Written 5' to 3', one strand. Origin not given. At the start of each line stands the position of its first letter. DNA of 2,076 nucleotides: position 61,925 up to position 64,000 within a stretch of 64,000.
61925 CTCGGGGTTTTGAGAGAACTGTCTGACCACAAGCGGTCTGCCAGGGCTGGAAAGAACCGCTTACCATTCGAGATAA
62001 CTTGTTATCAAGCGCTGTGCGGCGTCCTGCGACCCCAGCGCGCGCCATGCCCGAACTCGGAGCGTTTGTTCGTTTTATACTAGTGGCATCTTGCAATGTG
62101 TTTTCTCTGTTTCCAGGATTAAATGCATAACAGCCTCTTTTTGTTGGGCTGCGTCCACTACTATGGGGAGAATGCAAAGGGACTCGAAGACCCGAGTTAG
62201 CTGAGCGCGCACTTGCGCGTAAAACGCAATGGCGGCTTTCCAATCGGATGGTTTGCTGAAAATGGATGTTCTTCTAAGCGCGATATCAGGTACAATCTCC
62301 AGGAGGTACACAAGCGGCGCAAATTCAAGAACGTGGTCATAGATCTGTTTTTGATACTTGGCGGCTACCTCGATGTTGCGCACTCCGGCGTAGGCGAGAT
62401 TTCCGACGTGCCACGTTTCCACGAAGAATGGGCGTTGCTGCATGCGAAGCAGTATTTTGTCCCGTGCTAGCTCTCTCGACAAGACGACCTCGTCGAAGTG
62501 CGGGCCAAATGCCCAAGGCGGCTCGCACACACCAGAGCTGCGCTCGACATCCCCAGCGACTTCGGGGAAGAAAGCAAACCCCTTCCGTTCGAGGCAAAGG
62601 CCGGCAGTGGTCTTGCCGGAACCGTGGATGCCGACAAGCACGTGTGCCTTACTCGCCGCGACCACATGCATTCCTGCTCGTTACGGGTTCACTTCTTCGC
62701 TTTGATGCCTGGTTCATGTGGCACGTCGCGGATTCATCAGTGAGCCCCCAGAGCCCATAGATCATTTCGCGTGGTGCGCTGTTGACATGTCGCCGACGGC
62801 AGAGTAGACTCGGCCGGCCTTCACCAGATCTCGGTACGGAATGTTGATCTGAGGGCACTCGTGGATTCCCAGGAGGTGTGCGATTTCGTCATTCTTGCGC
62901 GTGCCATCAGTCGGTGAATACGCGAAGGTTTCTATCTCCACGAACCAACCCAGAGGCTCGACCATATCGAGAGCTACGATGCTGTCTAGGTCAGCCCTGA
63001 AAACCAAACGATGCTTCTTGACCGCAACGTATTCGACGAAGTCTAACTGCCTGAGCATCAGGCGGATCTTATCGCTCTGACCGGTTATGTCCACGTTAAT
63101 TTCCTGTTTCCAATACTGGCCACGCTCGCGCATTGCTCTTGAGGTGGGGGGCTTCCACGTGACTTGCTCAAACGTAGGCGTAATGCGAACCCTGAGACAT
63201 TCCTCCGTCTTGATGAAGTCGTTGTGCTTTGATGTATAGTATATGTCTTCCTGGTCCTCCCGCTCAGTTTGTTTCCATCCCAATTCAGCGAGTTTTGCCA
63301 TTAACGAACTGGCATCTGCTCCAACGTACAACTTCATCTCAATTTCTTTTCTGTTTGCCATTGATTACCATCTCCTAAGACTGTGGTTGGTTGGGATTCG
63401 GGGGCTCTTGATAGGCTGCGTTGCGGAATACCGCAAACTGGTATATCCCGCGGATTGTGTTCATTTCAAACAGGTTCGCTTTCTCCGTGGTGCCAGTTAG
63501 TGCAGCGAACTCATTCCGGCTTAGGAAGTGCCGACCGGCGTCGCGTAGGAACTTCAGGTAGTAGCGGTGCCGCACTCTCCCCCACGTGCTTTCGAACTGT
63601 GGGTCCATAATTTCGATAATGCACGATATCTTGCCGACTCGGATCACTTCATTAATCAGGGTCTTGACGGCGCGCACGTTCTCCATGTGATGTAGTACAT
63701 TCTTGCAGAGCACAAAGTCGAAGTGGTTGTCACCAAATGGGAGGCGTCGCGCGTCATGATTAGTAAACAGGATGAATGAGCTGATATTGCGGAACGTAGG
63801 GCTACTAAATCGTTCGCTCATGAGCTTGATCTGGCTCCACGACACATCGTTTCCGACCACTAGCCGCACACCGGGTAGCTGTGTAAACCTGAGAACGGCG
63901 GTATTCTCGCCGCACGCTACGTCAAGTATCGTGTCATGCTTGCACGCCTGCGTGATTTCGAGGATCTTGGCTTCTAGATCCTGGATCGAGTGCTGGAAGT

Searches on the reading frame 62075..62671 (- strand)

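Call 42: search_protein_families(library=pfam, proteins=[window:62075-62671:-], max_evalue=0.001)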
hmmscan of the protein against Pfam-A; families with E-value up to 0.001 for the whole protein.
window:62075-62671:- (198 aa): 1 family
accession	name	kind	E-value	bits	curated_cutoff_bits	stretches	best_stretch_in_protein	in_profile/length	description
PF13521.12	AAA_28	-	3e-05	24.8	27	1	10-129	2-125/164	AAA domain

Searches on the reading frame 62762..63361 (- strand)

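Call 42: search_protein_families(library=pfam, proteins=[window:62762-63361:-], max_evalue=0.001)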
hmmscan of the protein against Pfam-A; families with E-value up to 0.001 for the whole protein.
window:62762-63361:- (199 aa): 1 family
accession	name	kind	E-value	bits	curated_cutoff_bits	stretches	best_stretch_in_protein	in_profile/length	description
PF01928.26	CYTH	-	5.6e-18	65.8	23.2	1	5-159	2-159/179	CYTH domain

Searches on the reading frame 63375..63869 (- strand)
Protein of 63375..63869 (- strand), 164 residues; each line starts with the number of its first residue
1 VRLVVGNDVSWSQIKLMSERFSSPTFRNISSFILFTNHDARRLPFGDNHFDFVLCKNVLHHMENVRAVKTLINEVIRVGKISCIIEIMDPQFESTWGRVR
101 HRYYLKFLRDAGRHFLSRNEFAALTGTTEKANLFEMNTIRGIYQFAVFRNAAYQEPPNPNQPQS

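Call 42: search_protein_families(library=pfam, proteins=[window:63375-63869:-], max_evalue=0.001)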
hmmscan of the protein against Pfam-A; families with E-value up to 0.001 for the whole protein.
window:63375-63869:- (164 aa): 5 families
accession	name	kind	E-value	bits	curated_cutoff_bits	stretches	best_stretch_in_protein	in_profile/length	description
PF08241.18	Methyltransf_11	-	7e-10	39.8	21.2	1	4-78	21-86/95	Methyltransferase domain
PF13649.12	Methyltransf_25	-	3e-08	34.7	27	1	4-78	24-92/97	Methyltransferase domain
PF08242.18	Methyltransf_12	-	8.3e-06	26.9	30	1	4-68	23-84/98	Methyltransferase domain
PF13847.12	Methyltransf_31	-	1.4e-05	25.2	27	1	4-88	31-113/145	Methyltransferase domain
PF01209.24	Ubie_methyltran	-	0.00044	20.1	20.1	1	4-155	75-220/233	ubiE/COQ5 methyltransferase family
